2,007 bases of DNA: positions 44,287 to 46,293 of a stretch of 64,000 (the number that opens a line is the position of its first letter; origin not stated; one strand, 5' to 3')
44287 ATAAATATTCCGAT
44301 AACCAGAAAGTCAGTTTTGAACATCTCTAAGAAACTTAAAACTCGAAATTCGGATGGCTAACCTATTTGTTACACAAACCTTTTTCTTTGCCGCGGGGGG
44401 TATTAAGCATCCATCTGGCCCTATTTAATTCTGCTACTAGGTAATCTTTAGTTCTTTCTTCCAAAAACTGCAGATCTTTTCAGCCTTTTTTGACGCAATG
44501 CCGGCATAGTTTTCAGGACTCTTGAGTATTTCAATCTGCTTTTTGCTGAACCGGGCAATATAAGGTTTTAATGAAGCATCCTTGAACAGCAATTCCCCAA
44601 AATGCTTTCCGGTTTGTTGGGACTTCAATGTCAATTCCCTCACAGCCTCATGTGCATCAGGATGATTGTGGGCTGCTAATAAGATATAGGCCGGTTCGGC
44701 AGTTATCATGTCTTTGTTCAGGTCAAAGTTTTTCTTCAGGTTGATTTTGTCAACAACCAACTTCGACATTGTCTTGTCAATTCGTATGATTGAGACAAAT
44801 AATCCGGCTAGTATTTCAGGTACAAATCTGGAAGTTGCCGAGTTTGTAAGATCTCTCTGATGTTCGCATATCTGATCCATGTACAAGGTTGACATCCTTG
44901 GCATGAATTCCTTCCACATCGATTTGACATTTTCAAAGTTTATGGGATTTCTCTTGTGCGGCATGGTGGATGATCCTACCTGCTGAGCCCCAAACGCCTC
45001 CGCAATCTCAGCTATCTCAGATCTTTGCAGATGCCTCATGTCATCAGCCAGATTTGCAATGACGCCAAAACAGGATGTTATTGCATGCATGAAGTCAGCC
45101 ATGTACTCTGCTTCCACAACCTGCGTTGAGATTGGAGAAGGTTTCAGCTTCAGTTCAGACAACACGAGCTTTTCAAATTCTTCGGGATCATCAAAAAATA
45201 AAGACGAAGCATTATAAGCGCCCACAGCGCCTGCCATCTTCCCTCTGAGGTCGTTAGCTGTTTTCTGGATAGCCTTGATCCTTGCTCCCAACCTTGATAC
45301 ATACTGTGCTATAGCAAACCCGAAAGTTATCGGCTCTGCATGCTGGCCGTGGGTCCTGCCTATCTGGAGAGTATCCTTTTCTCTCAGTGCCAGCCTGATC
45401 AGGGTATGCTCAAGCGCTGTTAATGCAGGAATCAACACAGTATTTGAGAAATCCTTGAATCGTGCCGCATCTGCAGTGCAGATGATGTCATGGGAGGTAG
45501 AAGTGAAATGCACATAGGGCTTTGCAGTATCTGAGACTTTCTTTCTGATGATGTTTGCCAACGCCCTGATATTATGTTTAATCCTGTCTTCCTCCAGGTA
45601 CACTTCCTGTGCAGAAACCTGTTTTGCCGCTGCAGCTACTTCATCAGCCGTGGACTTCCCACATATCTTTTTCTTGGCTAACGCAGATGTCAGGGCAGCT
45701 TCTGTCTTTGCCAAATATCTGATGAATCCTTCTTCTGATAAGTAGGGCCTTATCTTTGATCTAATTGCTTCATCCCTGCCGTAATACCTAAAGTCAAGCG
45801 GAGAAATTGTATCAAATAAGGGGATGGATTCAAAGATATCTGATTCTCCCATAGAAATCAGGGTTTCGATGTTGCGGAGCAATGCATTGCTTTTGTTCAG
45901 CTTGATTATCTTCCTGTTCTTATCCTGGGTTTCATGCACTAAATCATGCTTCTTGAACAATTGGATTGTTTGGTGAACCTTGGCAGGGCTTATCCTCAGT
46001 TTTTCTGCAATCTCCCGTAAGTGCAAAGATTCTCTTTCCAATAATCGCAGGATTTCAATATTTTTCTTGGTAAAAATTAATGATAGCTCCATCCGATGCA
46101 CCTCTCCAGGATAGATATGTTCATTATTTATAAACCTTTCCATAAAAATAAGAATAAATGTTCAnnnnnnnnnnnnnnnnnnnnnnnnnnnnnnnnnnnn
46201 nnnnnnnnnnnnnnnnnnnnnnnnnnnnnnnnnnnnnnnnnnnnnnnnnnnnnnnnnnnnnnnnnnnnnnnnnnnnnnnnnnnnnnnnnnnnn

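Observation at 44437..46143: In-frame fusion of a winged-HTH domain to adenylosuccinate lyase (PurB) inside the purine operon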

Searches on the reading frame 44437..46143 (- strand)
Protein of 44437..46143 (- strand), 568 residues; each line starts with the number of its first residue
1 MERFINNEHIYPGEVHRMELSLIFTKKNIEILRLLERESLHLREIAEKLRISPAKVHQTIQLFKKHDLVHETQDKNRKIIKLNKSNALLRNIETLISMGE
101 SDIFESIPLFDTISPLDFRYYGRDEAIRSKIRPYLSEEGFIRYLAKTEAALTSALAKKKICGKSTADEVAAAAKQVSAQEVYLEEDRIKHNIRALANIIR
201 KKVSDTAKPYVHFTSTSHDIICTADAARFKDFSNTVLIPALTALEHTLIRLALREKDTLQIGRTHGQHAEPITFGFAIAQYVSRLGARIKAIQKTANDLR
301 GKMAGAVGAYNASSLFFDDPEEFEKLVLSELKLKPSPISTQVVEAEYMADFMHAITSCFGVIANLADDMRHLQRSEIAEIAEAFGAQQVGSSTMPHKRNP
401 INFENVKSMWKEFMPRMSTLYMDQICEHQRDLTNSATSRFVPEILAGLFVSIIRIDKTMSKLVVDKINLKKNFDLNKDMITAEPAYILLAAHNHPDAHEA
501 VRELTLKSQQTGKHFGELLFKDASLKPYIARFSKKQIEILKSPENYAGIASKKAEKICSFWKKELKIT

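Call 3: search_protein_families(library=pfam, proteins=[window:44437-46143:-], max_evalue=1)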
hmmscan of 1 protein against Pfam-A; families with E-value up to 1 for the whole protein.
window:44437-46143:- (568 aa): 22 families
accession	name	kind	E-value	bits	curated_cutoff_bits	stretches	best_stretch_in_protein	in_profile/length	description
PF00206.25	Lyase_1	-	5.1e-40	138.3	27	1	146-409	30-306/312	Lyase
PF08328.16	ASL_C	-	3.8e-14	53.2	35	1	428-519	3-93/115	Adenylosuccinate lyase C-terminal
PF25212.1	HVO_A0114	-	3.2e-06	27.3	27.6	1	19-81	15-78/84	HVO_A0114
PF10397.14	ADSL_C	-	3.9e-05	24.3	32.7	1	493-552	18-74/79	Adenylosuccinate lyase C-terminus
PF12840.13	HTH_20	-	0.0008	19.8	27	1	30-71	8-50/51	Helix-turn-helix domain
PF12802.13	MarR_2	-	0.0013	19.3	27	1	30-73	9-54/61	MarR family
PF01022.26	HTH_5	-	0.002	18.4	22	1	29-57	5-33/47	Bacterial regulatory protein, arsR family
PF13384.12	HTH_23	-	0.0023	18.2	24.6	1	29-65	8-43/50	Homeodomain-like domain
PF13412.12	HTH_24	-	0.0039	17.2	21.9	1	27-61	4-39/48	Winged helix-turn-helix DNA-binding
PF09339.16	HTH_IclR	-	0.0041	17.3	22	1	30-70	7-49/52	IclR helix-turn-helix domain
PF08281.18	Sigma70_r4_2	-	0.0072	16.4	25.7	1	31-65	18-52/54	Sigma-70, region 4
PF01978.25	TrmB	-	0.014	15.7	25.6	1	33-76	16-59/68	Sugar-specific transcriptional regulator TrmB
PF13551.12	HTH_29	-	0.015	15.8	28.1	1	29-68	2-41/64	Winged helix-turn helix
PF08649.15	DASH_Dad1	-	0.017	15.7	31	0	82-100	21-39/55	DASH complex subunit Dad1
PF04297.20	UPF0122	-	0.022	15.5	22.7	1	23-94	17-86/101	Putative helix-turn-helix protein, YlxM / p13 like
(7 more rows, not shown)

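Call 4: search_protein_families(library=ncbifam, proteins=[window:44437-46143:-], max_evalue=0.1)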
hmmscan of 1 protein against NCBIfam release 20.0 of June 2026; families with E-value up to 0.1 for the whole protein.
window:44437-46143:- (568 aa): 27 families (the best 25 are shown)
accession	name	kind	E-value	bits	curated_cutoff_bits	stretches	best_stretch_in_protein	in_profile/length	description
TIGR00928.1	purB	equivalog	3.3e-83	279.9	326.2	1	119-557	4-435/436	adenylosuccinate lyase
NF006764.0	PRK09285.1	equivalog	9e-64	215.5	446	1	111-557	7-455/456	adenylosuccinate lyase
NF006500.1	PRK08937.2-4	subfamily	7.5e-53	179.9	626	1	119-557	8-442/448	adenylosuccinate lyase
NF052536.2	CoM_syn_XcbD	exception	4.6e-48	164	600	1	129-551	17-436/443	3-sulfopropionylcysteine synthase XcbD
NF006554.0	PRK09053.1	equivalog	9e-47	159.9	595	1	132-561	19-448/453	3-carboxy-cis,cis-muconate cycloisomerase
TIGR02426.1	protocat_pcaB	equivalog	1.1e-37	129.8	355.75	1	129-434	9-309/338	3-carboxy-cis,cis-muconate cycloisomerase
NF052556.1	NtrsucLyaStm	equivalog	7.3e-26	91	650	1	136-552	32-458/466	nitrosuccinate lyase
NF004631.0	PRK05975.1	equivalog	7.5e-23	81.1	371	1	130-410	19-292/352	3-carboxy-cis,cis-muconate cycloisomerase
NF008909.0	PRK12273.1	subfamily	2.1e-14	53.3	510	1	235-526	160-448/474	aspartate ammonia-lyase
NF009089.0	PRK12425.1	equivalog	4e-14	52.3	840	1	211-409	132-334/464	class II fumarate hydratase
TIGR00979.1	fumC_II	equivalog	5.6e-13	48.5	664.75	1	216-414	136-338/458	class II fumarate hydratase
TIGR00838.1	argH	equivalog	1.6e-12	47.2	279.5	1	147-521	34-406/455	argininosuccinate lyase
NF008964.0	PRK12308.1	equivalog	1.8e-09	36.5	657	1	200-409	93-295/624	argininosuccinate lyase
TIGR00839.1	aspA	equivalog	8.4e-09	34.9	681.2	1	236-407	156-331/468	aspartate ammonia-lyase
NF011092.0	PRK14515.1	subfamily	2.3e-08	33.3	876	1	255-406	184-339/479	aspartate ammonia-lyase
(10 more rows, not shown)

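Call 6: find_homologous_proteins(query=window:44437-46143:-, max_evalue=1e-10)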
Query window:44437-46143:- (568 aa): 7935 proteins with E <= 1e-10 among 8000 candidates; the best 120 are listed.
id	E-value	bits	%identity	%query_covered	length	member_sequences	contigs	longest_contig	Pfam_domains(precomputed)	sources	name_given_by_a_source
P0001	0.0e+0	1208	100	97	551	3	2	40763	PF08328.17,PF00206.26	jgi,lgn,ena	-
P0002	5.8e-293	990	80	97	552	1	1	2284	PF10397.15,PF08328.17,PF00206.26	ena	-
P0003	8.7e-292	986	80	97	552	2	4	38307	PF10397.15,PF08328.17,PF00206.26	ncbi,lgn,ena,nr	ncbi:MAG: ArsR family transcriptional regulator [Nanoarchaeota archaeon]|nr:ArsR family transcriptio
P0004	3.8e-289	978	79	97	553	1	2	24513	PF10397.15,PF08328.17,PF00206.26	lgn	-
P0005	4.8e-289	977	80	97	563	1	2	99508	PF10397.15,PF08328.17,PF00206.26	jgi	-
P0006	1.1e-288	976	80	97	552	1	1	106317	PF10397.15,PF08328.17,PF00206.26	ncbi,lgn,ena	-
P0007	3.6e-288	974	80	97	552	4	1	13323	PF10397.15,PF08328.17,PF00206.26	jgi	jgi:adenylosuccinate lyase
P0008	5.7e-288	974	79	97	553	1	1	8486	PF10397.15,PF08328.17,PF00206.26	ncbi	-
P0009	1.1e-287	973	78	97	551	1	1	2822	PF10397.15,PF08328.17,PF13412.13,PF00206.26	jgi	jgi:adenylosuccinate lyase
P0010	6.8e-287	970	78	97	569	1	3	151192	PF10397.15,PF08328.17,PF00206.26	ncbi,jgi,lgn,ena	-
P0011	9.7e-287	970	78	97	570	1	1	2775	PF10397.15,PF08328.17,PF00206.26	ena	-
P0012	1.9e-285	965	78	97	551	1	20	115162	PF10397.15,PF08328.17,PF00206.26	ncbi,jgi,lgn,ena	jgi:adenylosuccinate lyase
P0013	4.2e-285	964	79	97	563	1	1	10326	PF10397.15,PF08328.17,PF00206.26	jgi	jgi:adenylosuccinate lyase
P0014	1.1e-284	963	77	97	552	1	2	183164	PF10397.15,PF08328.17,PF00206.26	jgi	-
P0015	1.5e-284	962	78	97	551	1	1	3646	PF10397.15,PF08328.17,PF00206.26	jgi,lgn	-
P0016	2.5e-284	962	79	97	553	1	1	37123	PF10397.15,PF08328.17,PF00206.26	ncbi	-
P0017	2.0e-283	959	78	97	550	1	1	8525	PF10397.15,PF08328.17,PF00206.26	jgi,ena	-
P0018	3.3e-283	958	78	97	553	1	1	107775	PF10397.15,PF08328.17,PF00206.26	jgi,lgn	-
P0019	8.7e-282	953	78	97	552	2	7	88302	PF10397.15,PF08328.17,PF00206.26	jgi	-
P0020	2.0e-281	952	78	97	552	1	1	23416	PF10397.15,PF08328.17,PF00206.26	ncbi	-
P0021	4.6e-281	951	78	97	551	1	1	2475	PF10397.15,PF08328.17,PF00206.26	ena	-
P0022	5.1e-281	951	78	97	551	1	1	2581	PF10397.15,PF08328.17,PF00206.26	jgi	jgi:adenylosuccinate lyase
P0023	5.4e-280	947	77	97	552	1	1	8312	PF10397.15,PF08328.17,PF25212.3,PF00206.26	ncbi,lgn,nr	ncbi:MAG: lyase family protein [Nanoarchaeota archaeon]|nr:lyase family protein [Nanoarchaeota archa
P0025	4.2e-278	941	76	98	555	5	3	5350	PF10397.15,PF08328.17,PF00206.26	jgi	-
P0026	5.2e-275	931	75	97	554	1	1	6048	PF10397.15,PF08328.17,PF13412.13,PF04297.21,PF00206.26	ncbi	ncbi:MAG: lyase family protein [Nanoarchaeota archaeon]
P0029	6.6e-264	894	72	97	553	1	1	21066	PF10397.15,PF08328.17,PF00206.26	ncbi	ncbi:MAG: lyase family protein [Nanoarchaeota archaeon]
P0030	9.9e-264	894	73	97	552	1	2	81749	PF10397.15,PF08328.17,PF25212.3,PF00206.26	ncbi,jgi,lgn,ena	-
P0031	7.2e-261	884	73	97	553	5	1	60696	PF10397.15,PF08328.17,PF25212.3,PF00206.26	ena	-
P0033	1.6e-259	880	70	100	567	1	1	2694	PF10397.15,PF08328.17,PF00206.26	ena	-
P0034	9.2e-259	877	71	97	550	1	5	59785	PF10397.15,PF08328.17,PF00206.26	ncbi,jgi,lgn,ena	jgi:adenylosuccinate lyase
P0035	8.2e-258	874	71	97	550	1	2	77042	PF10397.15,PF08328.17,PF00206.26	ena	-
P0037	8.5e-255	864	70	97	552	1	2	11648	PF08328.17,PF25212.3,PF00206.26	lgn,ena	-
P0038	5.2e-254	862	71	97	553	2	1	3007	PF10397.15,PF08328.17,PF25212.3,PF00206.26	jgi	-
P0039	3.0e-253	859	70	97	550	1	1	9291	PF10397.15,PF08328.17,PF00206.26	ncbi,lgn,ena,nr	ncbi:MAG: lyase family protein [Nanoarchaeota archaeon]|nr:lyase family protein [Nanoarchaeota archa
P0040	3.4e-253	859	70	97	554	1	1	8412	PF08328.17,PF25212.3,PF00206.26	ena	-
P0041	1.2e-252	857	72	96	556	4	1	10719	PF10397.15,PF08328.17,PF13412.13,PF25212.3,PF00206.26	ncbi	-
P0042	1.1e-250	851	70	97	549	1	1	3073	PF08328.17,PF25212.3,PF00206.26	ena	-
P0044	2.5e-249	846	69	96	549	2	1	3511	PF08328.17,PF25212.3,PF00206.26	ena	-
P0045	5.1e-249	845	69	97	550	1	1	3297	PF10397.15,PF08328.17,PF00206.26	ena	-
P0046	8.4e-249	845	70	97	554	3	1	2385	PF08328.17,PF25212.3,PF00206.26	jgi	-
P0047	9.0e-249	844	69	97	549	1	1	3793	PF10397.15,PF08328.17,PF25212.3,PF00206.26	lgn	-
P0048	5.0e-248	842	69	96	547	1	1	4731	PF10397.15,PF08328.17,PF25212.3,PF00206.26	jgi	-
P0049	9.0e-248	841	80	81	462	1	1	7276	PF10397.15,PF08328.17,PF00206.26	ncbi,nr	ncbi:adenylosuccinate lyase [Candidatus Woesearchaeota archaeon]|nr:adenylosuccinate lyase [Candidat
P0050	9.9e-248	841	69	97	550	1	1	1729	PF10397.15,PF08328.17,PF25212.3,PF00206.26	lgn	-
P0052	9.4e-247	838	69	97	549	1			PF08328.17,PF25212.3,PF00206.26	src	-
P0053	3.0e-246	836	69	97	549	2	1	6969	PF08328.17,PF25212.3,PF00206.26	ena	-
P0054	3.2e-246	836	68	96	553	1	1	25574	PF10397.15,PF08328.17,PF25212.3,PF00206.26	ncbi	ncbi:MAG: lyase family protein [Candidatus Woesearchaeota archaeon]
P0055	8.2e-246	835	68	96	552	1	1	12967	PF10397.15,PF08328.17,PF25212.3,PF00206.26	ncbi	-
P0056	2.8e-245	833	67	97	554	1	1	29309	PF10397.15,PF08328.17,PF00206.26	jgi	jgi:adenylosuccinate lyase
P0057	1.1e-244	831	78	81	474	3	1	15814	PF10397.15,PF08328.17,PF00206.26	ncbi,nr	ncbi:adenylosuccinate lyase [Candidatus Woesearchaeota archaeon]|nr:adenylosuccinate lyase [Candidat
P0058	6.6e-244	828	68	97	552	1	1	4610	PF10397.15,PF08328.17,PF00206.26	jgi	-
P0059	1.6e-243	827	68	97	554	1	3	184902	PF08328.17,PF00206.26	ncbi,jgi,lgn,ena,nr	ncbi:MAG: lyase family protein [Candidatus Woesearchaeota archaeon]|jgi:adenylosuccinate lyase|nr:ly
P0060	2.2e-243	827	67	97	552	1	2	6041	PF10397.15,PF08328.17,PF00206.26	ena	-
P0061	1.0e-242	824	67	97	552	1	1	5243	PF10397.15,PF08328.17,PF00206.26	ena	-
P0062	3.1e-242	823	66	97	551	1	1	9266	PF10397.15,PF08328.17,PF00206.26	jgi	-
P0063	4.8e-242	822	68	96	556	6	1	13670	PF10397.15,PF08328.17,PF13412.13,PF25212.3,PF09339.17,PF00206.26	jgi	-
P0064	5.6e-242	822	67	97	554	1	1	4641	PF10397.15,PF08328.17,PF00206.26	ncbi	-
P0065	1.0e-241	821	66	97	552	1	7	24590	PF10397.15,PF08328.17,PF00206.26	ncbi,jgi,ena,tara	tara:strand:- start:4111 stop:5769 length:1659 start_codon:yes stop_codon:yes gene_type:complete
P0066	1.4e-241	821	67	97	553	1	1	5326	PF10397.15,PF08328.17,PF01022.27,PF00206.26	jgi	-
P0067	1.9e-241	820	66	97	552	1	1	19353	PF10397.15,PF08328.17,PF00206.26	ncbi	-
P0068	2.1e-241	820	67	97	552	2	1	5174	PF10397.15,PF08328.17,PF00206.26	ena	-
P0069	4.3e-241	819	67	96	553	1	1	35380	PF08328.17,PF25212.3,PF00206.26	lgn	-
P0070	6.3e-241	819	66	97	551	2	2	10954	PF10397.15,PF08328.17,PF00206.26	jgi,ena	-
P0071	6.9e-241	818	67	96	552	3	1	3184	PF08328.17,PF25212.3,PF00206.26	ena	-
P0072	7.0e-241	818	67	97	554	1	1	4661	PF10397.15,PF08328.17,PF00206.26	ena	-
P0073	8.1e-241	818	66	97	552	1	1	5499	PF10397.15,PF08328.17,PF00206.26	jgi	-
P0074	1.1e-240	818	67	97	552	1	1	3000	PF10397.15,PF08328.17,PF25212.3,PF00206.26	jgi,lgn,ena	-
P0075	1.7e-240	817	66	97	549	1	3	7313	PF10397.15,PF08328.17,PF25212.3,PF00206.26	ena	-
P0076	1.8e-240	817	66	97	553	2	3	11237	PF10397.15,PF08328.17,PF00206.26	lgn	-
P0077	2.1e-240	817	67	97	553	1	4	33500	PF10397.15,PF08328.17,PF00206.26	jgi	-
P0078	2.2e-240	817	66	97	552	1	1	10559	PF10397.15,PF08328.17,PF00206.26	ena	-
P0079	3.0e-240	816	66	97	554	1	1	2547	PF10397.15,PF08328.17,PF13412.13,PF25212.3,PF00206.26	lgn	-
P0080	3.0e-240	816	67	97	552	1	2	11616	PF10397.15,PF08328.17,PF00206.26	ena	-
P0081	3.5e-240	816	67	97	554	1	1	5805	PF10397.15,PF08328.17,PF00206.26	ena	-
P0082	3.9e-240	816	67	97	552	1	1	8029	PF10397.15,PF08328.17,PF00206.26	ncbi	-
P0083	3.9e-240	816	67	97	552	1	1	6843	PF10397.15,PF08328.17,PF00206.26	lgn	-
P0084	4.0e-240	816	66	97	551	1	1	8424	PF10397.15,PF08328.17,PF00206.26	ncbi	-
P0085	6.7e-240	815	66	97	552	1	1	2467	PF10397.15,PF08328.17,PF00206.26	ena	-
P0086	6.7e-240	815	66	97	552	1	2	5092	PF10397.15,PF08328.17,PF00206.26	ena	-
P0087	7.0e-240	815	67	97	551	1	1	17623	PF10397.15,PF08328.17,PF00206.26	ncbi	-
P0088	7.3e-240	815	66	97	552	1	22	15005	PF10397.15,PF08328.17,PF00206.26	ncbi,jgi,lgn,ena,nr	ncbi:MAG: lyase family protein [Candidatus Woesearchaeota archaeon]|jgi:adenylosuccinate lyase|nr:ly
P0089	7.7e-240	815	66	97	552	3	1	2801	PF10397.15,PF08328.17,PF00206.26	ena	-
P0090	8.8e-240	815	66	97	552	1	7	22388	PF10397.15,PF08328.17,PF00206.26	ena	-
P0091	1.0e-239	815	66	97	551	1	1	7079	PF10397.15,PF08328.17,PF00206.26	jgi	-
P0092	1.0e-239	815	66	97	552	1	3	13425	PF10397.15,PF08328.17,PF00206.26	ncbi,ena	-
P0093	1.2e-239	814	66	97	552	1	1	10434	PF10397.15,PF08328.17,PF00206.26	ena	-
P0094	1.2e-239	814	66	97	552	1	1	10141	PF10397.15,PF08328.17,PF00206.26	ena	-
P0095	1.3e-239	814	66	97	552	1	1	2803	PF10397.15,PF08328.17,PF00206.26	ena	-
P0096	1.3e-239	814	66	97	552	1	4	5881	PF10397.15,PF08328.17,PF00206.26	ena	-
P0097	1.7e-239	814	66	97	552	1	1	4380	PF10397.15,PF08328.17,PF00206.26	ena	-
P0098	2.7e-239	813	66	97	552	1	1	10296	PF10397.15,PF08328.17,PF00206.26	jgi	jgi:adenylosuccinate lyase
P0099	3.8e-239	813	65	97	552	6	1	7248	PF10397.15,PF08328.17,PF00206.26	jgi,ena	jgi:adenylosuccinate lyase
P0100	3.9e-239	813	68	97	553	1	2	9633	PF10397.15,PF08328.17,PF00206.26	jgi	-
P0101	3.9e-239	813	66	97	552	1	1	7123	PF10397.15,PF08328.17,PF00206.26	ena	-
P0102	4.0e-239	813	66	97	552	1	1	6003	PF10397.15,PF08328.17,PF00206.26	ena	-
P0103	4.1e-239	813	66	97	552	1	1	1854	PF10397.15,PF08328.17,PF00206.26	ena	-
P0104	4.2e-239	813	66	96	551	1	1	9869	PF10397.15,PF08328.17,PF00206.26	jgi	-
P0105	5.4e-239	812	64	100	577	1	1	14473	PF10397.15,PF08328.17,PF00206.26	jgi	jgi:adenylosuccinate lyase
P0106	5.6e-239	812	66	97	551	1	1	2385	PF10397.15,PF08328.17,PF00206.26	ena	-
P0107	6.1e-239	812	66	97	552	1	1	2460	PF10397.15,PF08328.17,PF00206.26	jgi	jgi:adenylosuccinate lyase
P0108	6.2e-239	812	66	97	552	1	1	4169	PF10397.15,PF08328.17,PF00206.26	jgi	jgi:adenylosuccinate lyase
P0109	6.7e-239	812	66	97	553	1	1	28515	PF10397.15,PF08328.17,PF00206.26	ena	-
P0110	7.1e-239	812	66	97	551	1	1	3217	PF10397.15,PF08328.17,PF00206.26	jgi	jgi:adenylosuccinate lyase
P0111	7.4e-239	812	66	97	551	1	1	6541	PF10397.15,PF08328.17,PF00206.26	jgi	-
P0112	8.0e-239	812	65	97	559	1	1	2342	PF10397.15,PF08328.17,PF00206.26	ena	-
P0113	8.7e-239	811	67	97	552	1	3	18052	PF10397.15,PF08328.17,PF00206.26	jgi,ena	-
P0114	8.8e-239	811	66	97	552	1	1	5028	PF10397.15,PF08328.17,PF00206.26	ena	-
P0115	1.0e-238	811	67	97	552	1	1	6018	PF10397.15,PF08328.17,PF00206.26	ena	-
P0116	1.2e-238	811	66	97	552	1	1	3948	PF10397.15,PF08328.17,PF00206.26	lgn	-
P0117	1.4e-238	811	66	97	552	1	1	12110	PF10397.15,PF08328.17,PF00206.26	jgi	-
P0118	1.6e-238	811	66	97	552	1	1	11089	PF10397.15,PF08328.17,PF00206.26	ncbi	-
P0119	2.3e-238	810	66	97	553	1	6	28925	PF10397.15,PF08328.17,PF00206.26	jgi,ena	-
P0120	2.7e-238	810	66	97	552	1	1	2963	PF10397.15,PF08328.17,PF00206.26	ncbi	-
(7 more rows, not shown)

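Call 27: predict_structure(alignment_id=A2)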
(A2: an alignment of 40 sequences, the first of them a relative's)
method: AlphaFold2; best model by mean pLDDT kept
length: 551 residues; sequences in the alignment: 40
mean_pLDDT: 80.4   pTM: 0.73
mean pLDDT of the five models: 80.4, 80.4, 79.8, 78.0, 77.4
residues with pLDDT >= 90: 206; 70-90: 224; 50-70: 73; < 50: 48
segments of 3 or more residues with pLDDT < 50: 82-88, 357-387, 408-417
pLDDT, mean of each block of 10 residues (from residue 1): 78 90 91 91 92 86 89 80 45 66 66 88 91 94 93 93 83 76 94 84 85 96 97 94 70 82 96 97 75 75 86 88 62 88 85 58 35 27 48 68 57 49 80 87 81 80 85 94 89 87 93 92 81 89 96 76
secondary structure, 60 per line:
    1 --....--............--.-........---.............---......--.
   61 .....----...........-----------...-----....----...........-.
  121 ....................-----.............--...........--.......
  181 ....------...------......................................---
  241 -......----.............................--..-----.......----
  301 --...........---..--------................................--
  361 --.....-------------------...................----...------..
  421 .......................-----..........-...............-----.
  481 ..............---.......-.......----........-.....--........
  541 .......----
elements in order: H3-6 H9-20 H25-32 H36-48 E52-57 E60-65 H70-80 H100-103 H108-118 H120-140 H146-158 H161-171 H174-184 H200-237 E242-247 E252-256 H257-280 H290-296 H303-313 H327-358 H363-367 H387-405 H419-443 H449-458 H460-474 H480-494 H498-504 H506-512 H517-524 H526-530 H533-547
